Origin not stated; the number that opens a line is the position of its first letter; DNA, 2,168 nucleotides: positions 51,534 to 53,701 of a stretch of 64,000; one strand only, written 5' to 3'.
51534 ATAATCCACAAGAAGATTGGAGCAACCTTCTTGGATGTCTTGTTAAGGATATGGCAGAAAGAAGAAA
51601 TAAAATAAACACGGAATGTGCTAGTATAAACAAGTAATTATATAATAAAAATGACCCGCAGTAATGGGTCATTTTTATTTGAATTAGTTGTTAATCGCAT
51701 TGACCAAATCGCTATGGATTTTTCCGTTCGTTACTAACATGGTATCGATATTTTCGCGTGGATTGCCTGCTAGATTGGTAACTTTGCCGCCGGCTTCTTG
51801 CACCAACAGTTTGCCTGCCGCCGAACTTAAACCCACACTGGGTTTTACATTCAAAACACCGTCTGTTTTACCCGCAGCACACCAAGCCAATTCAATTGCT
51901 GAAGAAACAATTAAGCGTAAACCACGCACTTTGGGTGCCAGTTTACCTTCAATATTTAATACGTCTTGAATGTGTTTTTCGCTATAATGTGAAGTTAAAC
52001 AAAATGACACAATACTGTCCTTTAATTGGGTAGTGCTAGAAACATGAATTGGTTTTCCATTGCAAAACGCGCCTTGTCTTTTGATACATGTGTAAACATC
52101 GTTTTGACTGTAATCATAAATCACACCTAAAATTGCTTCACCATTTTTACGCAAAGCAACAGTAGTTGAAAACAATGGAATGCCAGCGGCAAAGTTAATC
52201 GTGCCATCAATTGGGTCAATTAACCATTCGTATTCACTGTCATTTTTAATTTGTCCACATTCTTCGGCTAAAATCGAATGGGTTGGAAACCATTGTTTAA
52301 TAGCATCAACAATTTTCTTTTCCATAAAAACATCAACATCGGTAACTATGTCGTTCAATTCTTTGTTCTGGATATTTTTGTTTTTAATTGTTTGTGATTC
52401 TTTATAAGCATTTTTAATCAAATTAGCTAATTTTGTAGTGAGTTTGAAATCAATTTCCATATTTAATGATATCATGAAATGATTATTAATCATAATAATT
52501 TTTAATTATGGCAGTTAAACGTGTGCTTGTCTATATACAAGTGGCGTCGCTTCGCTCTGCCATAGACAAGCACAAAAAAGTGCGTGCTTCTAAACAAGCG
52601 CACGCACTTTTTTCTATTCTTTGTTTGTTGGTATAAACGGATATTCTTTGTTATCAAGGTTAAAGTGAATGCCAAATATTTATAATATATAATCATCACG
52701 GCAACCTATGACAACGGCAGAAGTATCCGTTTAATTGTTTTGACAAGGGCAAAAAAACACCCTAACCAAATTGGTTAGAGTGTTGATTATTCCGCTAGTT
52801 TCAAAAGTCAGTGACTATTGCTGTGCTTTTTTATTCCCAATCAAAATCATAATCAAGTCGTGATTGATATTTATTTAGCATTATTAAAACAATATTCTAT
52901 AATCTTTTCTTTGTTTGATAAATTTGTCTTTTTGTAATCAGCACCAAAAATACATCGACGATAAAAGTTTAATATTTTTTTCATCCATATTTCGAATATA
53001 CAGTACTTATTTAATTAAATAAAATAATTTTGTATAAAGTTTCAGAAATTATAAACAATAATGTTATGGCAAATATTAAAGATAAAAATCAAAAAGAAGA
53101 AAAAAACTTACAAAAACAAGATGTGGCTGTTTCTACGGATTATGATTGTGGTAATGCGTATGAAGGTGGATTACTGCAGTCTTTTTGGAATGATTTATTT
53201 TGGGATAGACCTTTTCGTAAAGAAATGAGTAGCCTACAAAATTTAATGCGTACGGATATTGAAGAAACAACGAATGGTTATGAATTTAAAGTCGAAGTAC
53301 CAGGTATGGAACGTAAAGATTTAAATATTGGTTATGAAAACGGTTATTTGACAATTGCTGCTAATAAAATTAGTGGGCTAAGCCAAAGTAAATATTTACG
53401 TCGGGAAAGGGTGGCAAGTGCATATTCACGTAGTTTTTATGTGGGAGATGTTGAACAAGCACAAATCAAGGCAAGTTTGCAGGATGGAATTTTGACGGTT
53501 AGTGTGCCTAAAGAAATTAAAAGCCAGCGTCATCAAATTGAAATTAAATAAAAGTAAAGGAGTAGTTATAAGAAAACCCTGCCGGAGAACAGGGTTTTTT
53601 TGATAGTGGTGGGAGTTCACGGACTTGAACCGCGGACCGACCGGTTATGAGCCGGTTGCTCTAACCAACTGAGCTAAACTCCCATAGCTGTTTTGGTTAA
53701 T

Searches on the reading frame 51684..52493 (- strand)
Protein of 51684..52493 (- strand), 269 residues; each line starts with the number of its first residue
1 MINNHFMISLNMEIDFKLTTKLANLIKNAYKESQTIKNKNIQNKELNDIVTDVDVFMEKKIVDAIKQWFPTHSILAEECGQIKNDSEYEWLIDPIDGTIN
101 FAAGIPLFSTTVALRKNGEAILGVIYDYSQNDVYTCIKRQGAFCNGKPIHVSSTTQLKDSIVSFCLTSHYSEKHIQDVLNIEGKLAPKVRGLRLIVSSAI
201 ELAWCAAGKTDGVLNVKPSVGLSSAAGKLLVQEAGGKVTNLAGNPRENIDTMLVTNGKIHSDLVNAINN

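Call 4: search_protein_families(library=pfam, proteins=[window:51684-52493:-], max_evalue=0.01)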
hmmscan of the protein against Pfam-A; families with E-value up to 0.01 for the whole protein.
window:51684-52493:- (269 aa): 1 family
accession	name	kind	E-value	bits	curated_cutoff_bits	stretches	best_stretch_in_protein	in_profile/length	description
PF00459.30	Inositol_P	-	1.3e-51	176.1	27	1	13-257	7-254/271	Inositol monophosphatase family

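Call 71: search_protein_families(library=phrogs, proteins=[window:51684-52490:-], max_evalue=0.001)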
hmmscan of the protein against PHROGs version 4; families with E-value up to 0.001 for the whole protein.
window:51684-52490:- (268 aa): 0 families

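Call 77: search_protein_families(library=pfam, proteins=[L052:7356-7886:-], max_evalue=0.01)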
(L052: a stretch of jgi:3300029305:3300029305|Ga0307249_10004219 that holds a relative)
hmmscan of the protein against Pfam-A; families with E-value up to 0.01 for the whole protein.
L052:7356-7886:- (176 aa): 0 families

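Call 85: search_protein_families(library=padloc, proteins=[window:51684-52493:-], max_evalue=0.001)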
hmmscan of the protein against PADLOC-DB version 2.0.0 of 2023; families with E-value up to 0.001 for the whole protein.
window:51684-52493:- (269 aa): 0 families

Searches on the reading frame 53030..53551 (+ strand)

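Call 4: search_protein_families(library=pfam, proteins=[window:53030-53551:+], max_evalue=0.01)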
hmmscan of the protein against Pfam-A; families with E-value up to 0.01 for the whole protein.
window:53030-53551:+ (173 aa): 1 family
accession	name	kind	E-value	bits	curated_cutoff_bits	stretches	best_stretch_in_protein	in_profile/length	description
PF00011.27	HSP20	-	1.1e-19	70.8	20.8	1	76-172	1-101/102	Hsp20/alpha crystallin family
